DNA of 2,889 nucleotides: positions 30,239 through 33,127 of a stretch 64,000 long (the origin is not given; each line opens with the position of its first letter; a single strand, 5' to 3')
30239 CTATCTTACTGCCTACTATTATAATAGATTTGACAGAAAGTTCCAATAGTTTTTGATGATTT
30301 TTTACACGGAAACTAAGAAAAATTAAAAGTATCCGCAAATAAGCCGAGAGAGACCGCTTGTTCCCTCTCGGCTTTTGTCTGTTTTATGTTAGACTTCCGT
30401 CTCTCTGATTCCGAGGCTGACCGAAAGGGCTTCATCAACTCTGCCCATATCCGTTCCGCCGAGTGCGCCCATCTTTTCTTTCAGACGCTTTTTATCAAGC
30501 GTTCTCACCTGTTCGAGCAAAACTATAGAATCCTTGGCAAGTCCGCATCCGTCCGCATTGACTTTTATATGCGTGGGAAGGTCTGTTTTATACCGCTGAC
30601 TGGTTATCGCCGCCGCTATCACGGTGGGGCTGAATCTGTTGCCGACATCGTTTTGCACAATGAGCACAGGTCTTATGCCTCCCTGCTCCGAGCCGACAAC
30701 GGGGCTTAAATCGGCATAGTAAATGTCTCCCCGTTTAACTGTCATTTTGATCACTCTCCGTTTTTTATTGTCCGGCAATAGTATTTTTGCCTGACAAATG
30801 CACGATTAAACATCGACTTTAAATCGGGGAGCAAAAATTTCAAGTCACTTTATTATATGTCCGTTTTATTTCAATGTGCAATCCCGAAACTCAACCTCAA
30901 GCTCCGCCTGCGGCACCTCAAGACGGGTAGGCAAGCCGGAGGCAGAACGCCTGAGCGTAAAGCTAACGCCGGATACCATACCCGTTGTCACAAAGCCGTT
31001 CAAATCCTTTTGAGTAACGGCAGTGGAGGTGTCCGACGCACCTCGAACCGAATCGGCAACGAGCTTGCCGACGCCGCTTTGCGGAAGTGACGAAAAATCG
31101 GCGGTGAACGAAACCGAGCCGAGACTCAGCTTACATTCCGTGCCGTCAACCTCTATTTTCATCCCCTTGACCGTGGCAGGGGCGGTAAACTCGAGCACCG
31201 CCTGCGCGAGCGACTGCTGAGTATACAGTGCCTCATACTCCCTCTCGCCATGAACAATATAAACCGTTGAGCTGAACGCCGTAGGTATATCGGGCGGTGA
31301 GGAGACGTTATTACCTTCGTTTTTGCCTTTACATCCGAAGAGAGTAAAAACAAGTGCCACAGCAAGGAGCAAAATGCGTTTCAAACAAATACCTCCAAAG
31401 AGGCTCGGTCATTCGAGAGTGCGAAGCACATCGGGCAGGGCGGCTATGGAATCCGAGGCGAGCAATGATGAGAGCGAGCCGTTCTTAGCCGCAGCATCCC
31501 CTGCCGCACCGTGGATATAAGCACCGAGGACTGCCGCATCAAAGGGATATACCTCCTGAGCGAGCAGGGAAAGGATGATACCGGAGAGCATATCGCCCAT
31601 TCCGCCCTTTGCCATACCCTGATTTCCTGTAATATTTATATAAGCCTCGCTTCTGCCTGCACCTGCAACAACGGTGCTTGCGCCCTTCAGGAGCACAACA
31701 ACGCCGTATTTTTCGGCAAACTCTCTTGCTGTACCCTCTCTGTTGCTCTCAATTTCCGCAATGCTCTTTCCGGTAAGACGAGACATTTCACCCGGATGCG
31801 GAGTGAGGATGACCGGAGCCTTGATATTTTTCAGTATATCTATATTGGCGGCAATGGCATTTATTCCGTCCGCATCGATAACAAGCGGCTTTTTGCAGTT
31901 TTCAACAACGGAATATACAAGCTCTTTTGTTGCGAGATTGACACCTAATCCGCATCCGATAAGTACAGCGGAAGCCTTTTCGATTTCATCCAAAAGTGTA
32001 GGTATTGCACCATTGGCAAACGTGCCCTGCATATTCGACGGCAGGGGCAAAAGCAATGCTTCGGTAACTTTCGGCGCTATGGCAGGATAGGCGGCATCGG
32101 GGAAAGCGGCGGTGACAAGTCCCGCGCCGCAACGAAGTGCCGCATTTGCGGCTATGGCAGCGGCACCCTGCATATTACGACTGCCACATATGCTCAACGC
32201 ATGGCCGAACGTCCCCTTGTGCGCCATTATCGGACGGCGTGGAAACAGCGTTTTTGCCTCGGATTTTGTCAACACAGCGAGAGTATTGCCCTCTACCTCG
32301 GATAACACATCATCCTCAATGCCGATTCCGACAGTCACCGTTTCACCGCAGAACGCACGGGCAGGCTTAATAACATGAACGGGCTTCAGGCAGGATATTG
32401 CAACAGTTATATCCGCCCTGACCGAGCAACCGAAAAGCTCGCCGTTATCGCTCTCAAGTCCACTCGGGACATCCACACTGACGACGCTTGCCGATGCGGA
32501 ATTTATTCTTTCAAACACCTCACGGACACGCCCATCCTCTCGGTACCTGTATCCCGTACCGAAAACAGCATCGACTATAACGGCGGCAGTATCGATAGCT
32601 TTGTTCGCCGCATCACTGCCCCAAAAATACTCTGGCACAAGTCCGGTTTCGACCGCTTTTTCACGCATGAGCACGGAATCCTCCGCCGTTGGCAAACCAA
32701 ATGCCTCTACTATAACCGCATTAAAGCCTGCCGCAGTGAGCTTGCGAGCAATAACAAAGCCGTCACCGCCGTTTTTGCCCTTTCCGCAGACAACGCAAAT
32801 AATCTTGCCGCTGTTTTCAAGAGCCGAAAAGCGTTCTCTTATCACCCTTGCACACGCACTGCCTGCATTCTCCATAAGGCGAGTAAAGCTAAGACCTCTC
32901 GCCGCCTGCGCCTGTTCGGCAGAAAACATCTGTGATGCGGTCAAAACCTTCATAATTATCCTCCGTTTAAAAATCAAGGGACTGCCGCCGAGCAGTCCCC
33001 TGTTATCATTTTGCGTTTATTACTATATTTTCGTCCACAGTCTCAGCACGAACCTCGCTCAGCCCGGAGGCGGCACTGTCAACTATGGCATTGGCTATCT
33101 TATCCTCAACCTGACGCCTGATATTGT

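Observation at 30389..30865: Orphan MazF endoribonuclease under a sigmaF-type forespore promoter: candidate developmental mRNA interferase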

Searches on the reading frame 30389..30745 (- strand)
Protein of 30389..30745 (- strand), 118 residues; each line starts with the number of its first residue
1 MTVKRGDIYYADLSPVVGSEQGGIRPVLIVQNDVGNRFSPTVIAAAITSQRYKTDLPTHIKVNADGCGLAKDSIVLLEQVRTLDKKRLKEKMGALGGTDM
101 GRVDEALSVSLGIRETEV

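Call 4: search_protein_families(library=pfam, proteins=[window:30389-30745:-])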
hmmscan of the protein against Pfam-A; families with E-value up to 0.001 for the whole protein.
window:30389-30745:- (118 aa): 1 family
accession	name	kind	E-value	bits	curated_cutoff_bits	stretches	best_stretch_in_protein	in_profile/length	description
PF02452.23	PemK_toxin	-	7.2e-34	116.7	23.1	1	4-110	1-108/109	PemK-like, MazF-like toxin of type II toxin-antitoxin system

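Call 7: find_related_loci(query=window:30389-30745:-, collection=genome_contigs, flank=6000)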
Query window:30389-30745:- (118 aa) in genome_contigs; peptide patterns used: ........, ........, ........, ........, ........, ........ (x = any residue, [..] = any of these).
599 stretches matched a pattern (row limit reached: there are more); 564 encode a relative of the query (tblastn E <= 1e-3); the best 80 are kept; 80 distinct loci.
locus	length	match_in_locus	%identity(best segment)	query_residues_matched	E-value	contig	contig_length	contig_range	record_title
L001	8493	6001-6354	97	1-118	4e-74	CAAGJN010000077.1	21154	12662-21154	MAG TPA_asm: Clostridia bacterium, isolate HGM12834, WGS project CAAGJN010000000 data, contig: SRS476292_57_k119_273473,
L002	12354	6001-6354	95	1-118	8e-73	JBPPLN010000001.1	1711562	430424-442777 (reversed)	Acutalibacteraceae bacterium SVS042 scaffold_1, whole genome shotgun sequence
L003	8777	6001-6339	92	1-113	4e-66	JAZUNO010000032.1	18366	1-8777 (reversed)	MAG: Acutalibacteraceae bacterium isolate T1900044885_TS20190351.MAGScoT_cleanbin_000016 SGB_3223_k141_228167, whole gen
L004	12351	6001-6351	88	1-117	4e-65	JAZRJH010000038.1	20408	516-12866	MAG: Acutalibacteraceae bacterium isolate T1900045468_YK20190159.MAGScoT_cleanbin_000029 SGB_7219_k141_135288, whole gen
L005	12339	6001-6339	88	1-113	3e-64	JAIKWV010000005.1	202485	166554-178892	MAG: Clostridiales bacterium isolate RUI438 k141_3382970_flag=0_multi=30.9985_len=202485, whole genome shotgun sequence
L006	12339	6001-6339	88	1-113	3e-64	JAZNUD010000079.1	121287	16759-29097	MAG: Acutalibacteraceae bacterium isolate T1900044799_TS20190265.MAGScoT_cleanbin_000021 SGB_2699_k141_2128344, whole ge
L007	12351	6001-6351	86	1-117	5e-64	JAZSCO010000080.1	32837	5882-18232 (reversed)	MAG: Acutalibacteraceae bacterium isolate T1900044915_TS20190381.MAGScoT_cleanbin_000012 SGB_3328_k141_1981968, whole ge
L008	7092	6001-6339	88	1-113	1e-63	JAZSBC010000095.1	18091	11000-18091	MAG: Acutalibacteraceae bacterium isolate T1900044928_TS20190394.MAGScoT_cleanbin_000063 SGB_3405_k141_606813, whole gen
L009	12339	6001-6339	88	1-113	8e-64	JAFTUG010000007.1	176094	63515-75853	MAG: Clostridia bacterium isolate RGIG4155 Roe_deer_Colon-1__c900, whole genome shotgun sequence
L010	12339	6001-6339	88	1-113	2e-63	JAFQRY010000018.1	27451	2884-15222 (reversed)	MAG: Clostridia bacterium isolate RGIG2096 Goat_Colon-3__c318219, whole genome shotgun sequence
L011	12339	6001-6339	88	1-113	2e-63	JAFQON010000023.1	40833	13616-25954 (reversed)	MAG: Clostridia bacterium isolate RGIG2007 Goat_Colon-1__c348359, whole genome shotgun sequence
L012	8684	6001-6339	88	1-113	2e-63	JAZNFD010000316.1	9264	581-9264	MAG: Acutalibacteraceae bacterium isolate T1900044715_TS20190181.MAGScoT_cleanbin_000035 SGB_1870_k141_1933363, whole ge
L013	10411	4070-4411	85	1-114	2e-63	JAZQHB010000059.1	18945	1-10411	MAG: Acutalibacteraceae bacterium isolate T1900044629_TS20190095.MAGScoT_cleanbin_000012 SGB_997_k141_8368, whole genome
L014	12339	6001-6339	87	1-113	3e-63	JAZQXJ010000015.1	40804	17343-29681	MAG: Acutalibacteraceae bacterium isolate T1900045162_TC20190156.MAGScoT_cleanbin_000016 SGB_5086_k141_3066215, whole ge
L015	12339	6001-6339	84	1-113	3e-63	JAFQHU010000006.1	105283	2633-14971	MAG: Clostridia bacterium isolate RGIG1832 Goat_Cecum-5__c755, whole genome shotgun sequence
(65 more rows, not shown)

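Call 34: search_solved_structures(query=window:30389-30745:-, show_alignments=2, max_evalue=1e-10)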
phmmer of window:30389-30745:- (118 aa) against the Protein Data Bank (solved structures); distinct sequences matched with E-value up to 1e-10: 14.
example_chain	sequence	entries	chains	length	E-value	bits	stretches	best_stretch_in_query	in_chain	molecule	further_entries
7bxy_A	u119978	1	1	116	5e-45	155.2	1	1-113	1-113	mRNA interferase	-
4hke_A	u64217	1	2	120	5.1e-45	155.2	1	1-113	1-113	Addiction module toxin component PemK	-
4me7_A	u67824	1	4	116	1.1e-43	151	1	1-113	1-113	mRNA interferase EndoA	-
4mdx_A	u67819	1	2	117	1.1e-43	150.9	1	1-113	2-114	mRNA interferase EndoA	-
1ne8_A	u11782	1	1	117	1.8e-43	150.2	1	2-113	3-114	conserved hypothetical protein YDCE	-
4of1_A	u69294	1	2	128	3e-40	139.8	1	3-114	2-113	mRNA interferase MazF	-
2mf2_A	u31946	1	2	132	3.1e-40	139.8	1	3-114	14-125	mRNA interferase MazF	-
4mzm_A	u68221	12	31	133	3.2e-40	139.8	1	3-114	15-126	mRNA interferase MazF | MazF mRNA interferase | Endoribonuclease MazF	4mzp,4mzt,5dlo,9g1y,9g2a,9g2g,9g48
5hk3_A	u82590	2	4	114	3.3e-14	56.1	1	1-108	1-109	Endoribonuclease MazF6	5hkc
5hk0_A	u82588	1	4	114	4.5e-14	55.6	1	1-108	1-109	Endoribonuclease MazF6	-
8zws_A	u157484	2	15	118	5.1e-14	55.5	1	1-108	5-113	Endoribonuclease MazF6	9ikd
6kys_A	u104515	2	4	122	3.5e-11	46.3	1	2-112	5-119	Endoribonuclease MazF9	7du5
6kyt_A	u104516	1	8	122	4.1e-11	46.1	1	3-112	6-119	Endoribonuclease MazF9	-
5hjz_A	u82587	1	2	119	4.7e-11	45.9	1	3-112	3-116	Endoribonuclease MazF9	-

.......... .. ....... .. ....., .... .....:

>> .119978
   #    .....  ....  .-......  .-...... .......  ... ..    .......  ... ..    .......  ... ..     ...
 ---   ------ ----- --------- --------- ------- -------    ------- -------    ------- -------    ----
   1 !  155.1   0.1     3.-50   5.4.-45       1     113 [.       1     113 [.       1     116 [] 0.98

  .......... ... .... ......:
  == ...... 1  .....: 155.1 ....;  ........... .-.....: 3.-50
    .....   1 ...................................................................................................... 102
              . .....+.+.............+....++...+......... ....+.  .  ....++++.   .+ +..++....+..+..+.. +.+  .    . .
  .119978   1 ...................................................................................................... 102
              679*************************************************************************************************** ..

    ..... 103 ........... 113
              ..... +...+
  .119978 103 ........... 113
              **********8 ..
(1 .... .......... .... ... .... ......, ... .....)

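Call 35: search_protein_families(library=ncbifam, proteins=[window:30389-30745:-], max_evalue=0.001)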
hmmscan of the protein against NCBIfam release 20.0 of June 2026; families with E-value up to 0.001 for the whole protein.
window:30389-30745:- (118 aa): 3 families
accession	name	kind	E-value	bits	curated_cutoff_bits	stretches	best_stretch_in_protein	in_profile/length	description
NF007386.0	PRK09907.1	equivalog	1.5e-07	31.4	120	1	5-103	9-102/111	endoribonuclease MazF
NF007320.0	PRK09812.1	equivalog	4.8e-06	26.6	129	1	3-91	7-95/116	type II toxin-antitoxin system ChpB family toxin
NF052489.1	TAtMazFAgrob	equivalog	3.4e-05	23.6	150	1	3-91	6-91/118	type II toxin-antitoxin system toxin MazF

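Call 69: find_homologous_proteins(query=window:30389-30745:-, max_evalue=1e-20)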
Query window:30389-30745:- (118 aa): 8000 proteins with E <= 1e-20 among 8000 candidates; the best 120 are listed.
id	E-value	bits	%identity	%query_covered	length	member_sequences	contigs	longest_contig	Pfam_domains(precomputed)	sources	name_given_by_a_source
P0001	1.5e-65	236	94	100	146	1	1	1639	PF02452.24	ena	-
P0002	2.2e-65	235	94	100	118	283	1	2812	PF02452.24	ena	-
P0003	2.3e-65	235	94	100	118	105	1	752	PF02452.24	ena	-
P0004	5.8e-65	234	93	100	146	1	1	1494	PF02452.24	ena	-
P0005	5.9e-65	234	94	100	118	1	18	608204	PF02452.24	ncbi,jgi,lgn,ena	-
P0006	8.9e-65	233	95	100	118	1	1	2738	PF02452.24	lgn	-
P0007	1.6e-64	233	93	100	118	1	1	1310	PF02452.24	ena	-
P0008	5.9e-64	231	79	70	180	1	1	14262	PF02452.24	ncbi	-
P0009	3.0e-63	228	92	100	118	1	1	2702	PF02452.24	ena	-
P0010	5.9e-63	228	92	100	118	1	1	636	PF02452.24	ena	-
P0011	1.2e-62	227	92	100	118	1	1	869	PF02452.24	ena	-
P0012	1.3e-61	223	92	100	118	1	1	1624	PF02452.24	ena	-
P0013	3.5e-61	222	91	100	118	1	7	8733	PF02452.24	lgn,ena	-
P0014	3.8e-61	222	64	96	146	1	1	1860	PF02452.24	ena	-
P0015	9.1e-61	220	91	100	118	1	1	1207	PF02452.24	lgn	-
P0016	1.7e-60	220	90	100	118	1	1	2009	PF02452.24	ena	-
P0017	1.7e-60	220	90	100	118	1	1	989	PF02452.24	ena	-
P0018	1.7e-60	220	90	100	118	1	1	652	PF02452.24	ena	-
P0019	2.1e-60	219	91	100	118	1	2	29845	PF02452.24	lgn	-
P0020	2.4e-60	219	90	100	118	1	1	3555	PF02452.24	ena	-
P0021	2.5e-60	219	90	100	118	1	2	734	PF02452.24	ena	-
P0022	3.4e-60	219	90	100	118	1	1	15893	PF02452.24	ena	-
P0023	3.5e-60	219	91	98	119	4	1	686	PF02452.24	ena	-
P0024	3.7e-60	219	88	100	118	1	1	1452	PF02452.24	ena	-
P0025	1.6e-59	216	92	96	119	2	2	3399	PF02452.24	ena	-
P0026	1.8e-59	216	92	96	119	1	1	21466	PF02452.24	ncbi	-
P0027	2.4e-59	216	88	100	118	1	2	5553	PF02452.24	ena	-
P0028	2.5e-59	216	92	96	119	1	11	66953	PF02452.24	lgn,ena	-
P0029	3.4e-59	215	87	100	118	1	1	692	PF02452.24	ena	-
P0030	4.1e-59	215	89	96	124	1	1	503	PF02452.24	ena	-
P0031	1.4e-58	213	95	89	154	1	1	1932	PF02452.24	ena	-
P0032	2.4e-58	213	86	100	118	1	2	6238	PF02452.24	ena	-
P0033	3.8e-58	212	87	98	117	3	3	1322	PF02452.24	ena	-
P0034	3.9e-58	212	86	100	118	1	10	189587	PF02452.24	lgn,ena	-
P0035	4.8e-58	212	67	96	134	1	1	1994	PF02452.24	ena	-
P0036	7.1e-58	211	88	96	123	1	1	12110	PF02452.24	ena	-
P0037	8.4e-58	211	88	96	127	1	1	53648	PF02452.24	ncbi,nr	ncbi:MAG: type II toxin-antitoxin system PemK/MazF family toxin [Oscillospiraceae bacterium]|nr:type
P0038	9.7e-58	211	89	97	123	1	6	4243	PF02452.24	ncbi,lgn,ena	-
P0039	1.2e-57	210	84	98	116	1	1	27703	PF02452.24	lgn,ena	-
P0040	1.4e-57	210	88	96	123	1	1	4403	PF02452.24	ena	-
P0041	1.4e-57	210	89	96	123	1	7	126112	PF02452.24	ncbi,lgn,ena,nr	ncbi:MAG: type II toxin-antitoxin system PemK/MazF family toxin [Clostridia bacterium]|nr:type II to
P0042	1.4e-57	210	88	96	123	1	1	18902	PF02452.24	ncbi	-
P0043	1.8e-57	210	86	97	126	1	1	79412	PF02452.24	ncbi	-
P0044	1.8e-57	210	88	96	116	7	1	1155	PF02452.24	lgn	-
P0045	3.6e-57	209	88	96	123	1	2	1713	PF02452.24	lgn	-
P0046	3.6e-57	209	86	94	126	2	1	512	PF02452.24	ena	-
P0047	3.7e-57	209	86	96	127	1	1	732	PF02452.24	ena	-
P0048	4.2e-57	209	86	96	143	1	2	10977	PF02452.24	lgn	-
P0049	4.2e-57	209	88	96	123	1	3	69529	PF02452.24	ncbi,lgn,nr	ncbi:MAG TPA: type II toxin-antitoxin system PemK/MazF family toxin [Clostridia bacterium]|nr:type I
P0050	4.5e-57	209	88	96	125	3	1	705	PF02452.24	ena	-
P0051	4.6e-57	209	88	96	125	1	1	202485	PF02452.24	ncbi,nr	ncbi:MAG: type II toxin-antitoxin system PemK/MazF family toxin [Clostridiales bacterium]|nr:type II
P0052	4.8e-57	208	84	98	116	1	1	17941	PF02452.24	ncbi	-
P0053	4.9e-57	208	88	96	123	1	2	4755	PF02452.24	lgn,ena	-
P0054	5.8e-57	208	85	96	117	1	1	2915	PF02452.24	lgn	-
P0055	6.2e-57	208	88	96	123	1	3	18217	PF02452.24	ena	-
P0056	7.3e-57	208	88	96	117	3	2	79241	PF02452.24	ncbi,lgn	-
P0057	7.4e-57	208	87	96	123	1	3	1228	PF02452.24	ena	-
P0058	9.3e-57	208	84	98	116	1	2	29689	PF02452.24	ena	-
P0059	9.5e-57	208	84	98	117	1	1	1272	PF02452.24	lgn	-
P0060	9.6e-57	208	87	98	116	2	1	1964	PF02452.24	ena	-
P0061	9.7e-57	208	92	91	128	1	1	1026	PF02452.24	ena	-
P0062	1.0e-56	207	87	96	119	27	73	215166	PF02452.24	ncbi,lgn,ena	-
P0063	1.1e-56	207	89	96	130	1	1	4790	PF02452.24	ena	-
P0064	1.1e-56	207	85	96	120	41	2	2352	PF02452.24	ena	-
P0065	1.1e-56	207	88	96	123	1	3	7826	PF02452.24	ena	-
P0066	1.3e-56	207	88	96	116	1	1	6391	PF02452.24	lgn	-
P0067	1.4e-56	207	88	96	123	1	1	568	PF02452.24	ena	-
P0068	1.4e-56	207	89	96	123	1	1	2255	PF02452.24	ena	-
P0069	1.5e-56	207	87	96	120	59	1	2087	PF02452.24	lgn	-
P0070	1.6e-56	207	87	96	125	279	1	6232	PF02452.24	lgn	-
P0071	1.8e-56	207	84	98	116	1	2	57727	PF02452.24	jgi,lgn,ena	-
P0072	1.8e-56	207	84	98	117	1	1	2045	PF02452.24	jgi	-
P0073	1.9e-56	207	88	94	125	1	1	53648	PF02452.24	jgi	jgi:mRNA interferase MazF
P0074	2.1e-56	206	84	98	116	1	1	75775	PF02452.24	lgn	-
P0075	2.1e-56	206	87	97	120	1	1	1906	PF02452.24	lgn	-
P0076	2.2e-56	206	86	96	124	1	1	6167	PF02452.24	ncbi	-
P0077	2.3e-56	206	88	96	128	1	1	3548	PF02452.24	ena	-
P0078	2.6e-56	206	89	97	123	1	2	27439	PF02452.24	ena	-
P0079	2.6e-56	206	87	96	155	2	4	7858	PF02452.24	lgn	-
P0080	2.7e-56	206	83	97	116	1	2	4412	PF02452.24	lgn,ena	-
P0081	2.8e-56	206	87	100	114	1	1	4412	PF02452.24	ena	-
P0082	2.9e-56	206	85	97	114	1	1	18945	PF02452.24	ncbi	-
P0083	2.9e-56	206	88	92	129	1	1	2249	PF02452.24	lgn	-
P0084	2.9e-56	206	86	97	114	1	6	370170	PF02452.24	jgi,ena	-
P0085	3.1e-56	206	88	96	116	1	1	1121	PF02452.24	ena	-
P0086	3.1e-56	206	84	96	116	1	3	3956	PF02452.24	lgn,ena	-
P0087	3.1e-56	206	86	96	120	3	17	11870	PF02452.24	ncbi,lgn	-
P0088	3.2e-56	206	88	96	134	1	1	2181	PF02452.24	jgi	jgi:mRNA interferase MazF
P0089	3.2e-56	206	88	94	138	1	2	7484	PF02452.24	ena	-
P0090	3.3e-56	206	85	96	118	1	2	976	PF02452.24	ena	-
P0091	3.4e-56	206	84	98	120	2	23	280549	PF02452.24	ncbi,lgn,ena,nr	ncbi:MAG: type II toxin-antitoxin system PemK/MazF family toxin [Clostridia bacterium]|nr:type II to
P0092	3.5e-56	206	89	97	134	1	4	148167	PF02452.24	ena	-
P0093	3.6e-56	206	87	98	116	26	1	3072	PF02452.24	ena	-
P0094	3.7e-56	206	81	99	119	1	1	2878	PF02452.24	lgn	-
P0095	3.7e-56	206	85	96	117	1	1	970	PF02452.24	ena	-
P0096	4.0e-56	206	86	96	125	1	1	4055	PF02452.24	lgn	-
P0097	4.0e-56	206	88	96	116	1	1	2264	PF02452.24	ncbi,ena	-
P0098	4.0e-56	206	88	96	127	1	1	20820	PF02452.24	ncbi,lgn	-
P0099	4.0e-56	206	83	98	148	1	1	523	PF02452.24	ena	-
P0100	4.1e-56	205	86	96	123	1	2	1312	PF02452.24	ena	-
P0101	4.1e-56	205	85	97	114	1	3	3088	PF02452.24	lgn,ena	-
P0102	4.2e-56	205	88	96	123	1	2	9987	PF02452.24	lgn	-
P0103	4.3e-56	205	87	96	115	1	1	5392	PF02452.24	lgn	-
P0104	4.4e-56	205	86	96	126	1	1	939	PF02452.24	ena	-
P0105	4.4e-56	205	88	96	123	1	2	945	PF02452.24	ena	-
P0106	4.7e-56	205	86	97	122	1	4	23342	PF02452.24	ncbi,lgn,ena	-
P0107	4.8e-56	205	83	98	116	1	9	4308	PF02452.24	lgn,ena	-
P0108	4.8e-56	205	83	98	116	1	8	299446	PF02452.24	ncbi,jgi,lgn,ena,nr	ncbi:MAG: type II toxin-antitoxin system PemK/MazF family toxin [Acutalibacteraceae bacterium]|jgi:m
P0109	4.9e-56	205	83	98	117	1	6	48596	PF02452.24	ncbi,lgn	-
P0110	4.9e-56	205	83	98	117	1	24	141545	PF02452.24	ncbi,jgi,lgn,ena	jgi:mRNA interferase MazF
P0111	5.0e-56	205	88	96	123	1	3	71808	PF02452.24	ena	-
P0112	5.1e-56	205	88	96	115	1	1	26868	PF02452.24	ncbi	-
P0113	5.3e-56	205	85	96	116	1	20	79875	PF02452.24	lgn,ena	-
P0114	5.3e-56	205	88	96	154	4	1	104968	PF02452.24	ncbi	-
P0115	5.4e-56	205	87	96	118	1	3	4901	PF02452.24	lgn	-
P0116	5.4e-56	205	85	100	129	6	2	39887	PF02452.24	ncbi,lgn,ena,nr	ncbi:MAG: type II toxin-antitoxin system PemK/MazF family toxin [Oscillospiraceae bacterium]|nr:type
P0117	5.5e-56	205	88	96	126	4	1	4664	PF02452.24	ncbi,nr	ncbi:MAG: type II toxin-antitoxin system PemK/MazF family toxin [Oscillospiraceae bacterium]|nr:type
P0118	5.8e-56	205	85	99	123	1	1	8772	PF02452.24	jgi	-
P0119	5.9e-56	205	88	96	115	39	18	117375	PF02452.24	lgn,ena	-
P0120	6.6e-56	205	83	98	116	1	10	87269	PF02452.24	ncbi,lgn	ncbi:MAG: type II toxin-antitoxin system PemK/MazF family toxin [Oscillospiraceae bacterium]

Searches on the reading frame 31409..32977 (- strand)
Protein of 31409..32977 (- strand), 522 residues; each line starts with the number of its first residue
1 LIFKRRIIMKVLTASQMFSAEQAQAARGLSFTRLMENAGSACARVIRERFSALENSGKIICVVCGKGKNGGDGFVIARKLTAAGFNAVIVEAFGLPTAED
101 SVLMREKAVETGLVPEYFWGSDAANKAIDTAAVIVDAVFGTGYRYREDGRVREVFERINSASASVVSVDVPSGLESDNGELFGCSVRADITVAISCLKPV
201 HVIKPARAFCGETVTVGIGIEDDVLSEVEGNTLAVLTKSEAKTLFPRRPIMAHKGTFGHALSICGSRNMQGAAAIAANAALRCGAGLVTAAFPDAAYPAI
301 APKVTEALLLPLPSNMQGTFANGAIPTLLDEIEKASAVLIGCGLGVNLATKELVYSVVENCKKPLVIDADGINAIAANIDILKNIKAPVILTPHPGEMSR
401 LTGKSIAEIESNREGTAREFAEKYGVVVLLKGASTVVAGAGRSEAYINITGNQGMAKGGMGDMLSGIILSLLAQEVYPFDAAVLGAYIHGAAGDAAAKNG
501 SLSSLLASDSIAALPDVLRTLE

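Call 4: search_protein_families(library=pfam, proteins=[window:31409-32977:-])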
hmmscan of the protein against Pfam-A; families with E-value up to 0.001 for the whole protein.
window:31409-32977:- (522 aa): 2 families
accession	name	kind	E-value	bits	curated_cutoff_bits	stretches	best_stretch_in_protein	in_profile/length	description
PF01256.23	Carb_kinase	-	2.3e-57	194.7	27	1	263-509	4-235/242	NAD(P)H-hydrate dehydratase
PF03853.21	YjeF_N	-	6.5e-38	130.8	24.9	1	33-199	3-168/169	YjeF-related protein N-terminus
